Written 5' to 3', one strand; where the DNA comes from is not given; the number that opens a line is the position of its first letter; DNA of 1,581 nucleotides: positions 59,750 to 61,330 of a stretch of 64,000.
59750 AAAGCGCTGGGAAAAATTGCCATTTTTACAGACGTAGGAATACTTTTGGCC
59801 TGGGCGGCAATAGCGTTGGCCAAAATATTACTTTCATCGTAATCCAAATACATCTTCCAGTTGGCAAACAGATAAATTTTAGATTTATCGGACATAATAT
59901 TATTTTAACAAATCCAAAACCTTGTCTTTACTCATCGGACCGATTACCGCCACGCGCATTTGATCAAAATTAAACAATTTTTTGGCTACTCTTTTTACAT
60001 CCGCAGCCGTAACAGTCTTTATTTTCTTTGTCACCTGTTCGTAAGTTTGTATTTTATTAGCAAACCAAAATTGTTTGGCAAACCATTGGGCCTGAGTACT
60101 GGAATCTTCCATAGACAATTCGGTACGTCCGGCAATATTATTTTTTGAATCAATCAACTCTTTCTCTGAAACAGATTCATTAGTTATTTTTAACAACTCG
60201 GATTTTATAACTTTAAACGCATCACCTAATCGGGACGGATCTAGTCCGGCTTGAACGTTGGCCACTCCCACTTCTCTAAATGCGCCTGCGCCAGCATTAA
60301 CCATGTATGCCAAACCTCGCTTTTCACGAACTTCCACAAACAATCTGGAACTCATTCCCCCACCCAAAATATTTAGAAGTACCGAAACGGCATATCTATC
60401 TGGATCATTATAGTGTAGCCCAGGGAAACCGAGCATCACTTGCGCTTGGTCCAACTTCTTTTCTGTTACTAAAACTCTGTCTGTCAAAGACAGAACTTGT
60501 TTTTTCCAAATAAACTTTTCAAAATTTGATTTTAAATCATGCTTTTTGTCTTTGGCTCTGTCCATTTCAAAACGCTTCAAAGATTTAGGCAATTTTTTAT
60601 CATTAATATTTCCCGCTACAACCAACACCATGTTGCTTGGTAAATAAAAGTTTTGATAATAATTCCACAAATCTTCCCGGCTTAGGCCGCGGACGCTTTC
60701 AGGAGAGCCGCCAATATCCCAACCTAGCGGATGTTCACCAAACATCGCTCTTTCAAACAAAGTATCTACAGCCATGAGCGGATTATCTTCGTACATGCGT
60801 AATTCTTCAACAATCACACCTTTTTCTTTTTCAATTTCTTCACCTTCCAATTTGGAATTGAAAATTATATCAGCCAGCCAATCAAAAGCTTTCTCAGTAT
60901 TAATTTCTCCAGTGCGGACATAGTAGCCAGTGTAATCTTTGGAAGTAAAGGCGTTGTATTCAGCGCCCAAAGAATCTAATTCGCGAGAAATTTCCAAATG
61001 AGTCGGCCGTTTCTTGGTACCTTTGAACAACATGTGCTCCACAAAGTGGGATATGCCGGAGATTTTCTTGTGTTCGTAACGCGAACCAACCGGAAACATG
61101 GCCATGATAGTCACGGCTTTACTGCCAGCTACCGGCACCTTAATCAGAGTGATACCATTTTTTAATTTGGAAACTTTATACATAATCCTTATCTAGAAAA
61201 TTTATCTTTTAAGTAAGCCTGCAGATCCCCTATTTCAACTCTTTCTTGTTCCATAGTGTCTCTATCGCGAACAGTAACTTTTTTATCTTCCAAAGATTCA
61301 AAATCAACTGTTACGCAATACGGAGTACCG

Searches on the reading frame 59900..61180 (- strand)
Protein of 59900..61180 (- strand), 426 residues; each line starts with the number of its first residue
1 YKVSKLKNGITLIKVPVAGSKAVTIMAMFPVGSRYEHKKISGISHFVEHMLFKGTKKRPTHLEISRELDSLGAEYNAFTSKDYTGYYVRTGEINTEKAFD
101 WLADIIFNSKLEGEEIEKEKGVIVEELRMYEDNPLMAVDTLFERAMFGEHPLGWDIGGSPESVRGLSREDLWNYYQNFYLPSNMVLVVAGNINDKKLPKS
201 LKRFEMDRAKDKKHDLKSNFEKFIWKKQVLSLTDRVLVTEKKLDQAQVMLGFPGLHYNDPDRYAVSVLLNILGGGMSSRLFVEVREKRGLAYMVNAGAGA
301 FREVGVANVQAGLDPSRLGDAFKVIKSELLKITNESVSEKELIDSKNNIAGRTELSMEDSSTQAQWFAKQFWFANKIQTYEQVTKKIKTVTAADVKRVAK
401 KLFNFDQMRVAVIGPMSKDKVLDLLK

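Call 55: search_protein_families(library=ncbifam, proteins=[window:59900-61180:-], max_evalue=1e-10)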
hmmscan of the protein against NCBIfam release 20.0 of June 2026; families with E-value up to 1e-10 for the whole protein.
window:59900-61180:- (426 aa): 3 families
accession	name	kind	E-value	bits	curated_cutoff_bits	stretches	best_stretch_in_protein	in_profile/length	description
NF047422.1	YfmF_fam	equivalog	2.2e-43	148.7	285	1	33-402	24-401/412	EF-P 5-aminopentanol modification-associated protein YfmF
NF047421.1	YfmH_fam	equivalog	6.7e-42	144.2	250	1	30-414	49-422/425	EF-P 5-aminopentanol modification-associated protein YfmH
NF011681.0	PRK15101.1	equivalog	2.6e-19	68.8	765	1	1-193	44-240/961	pitrilysin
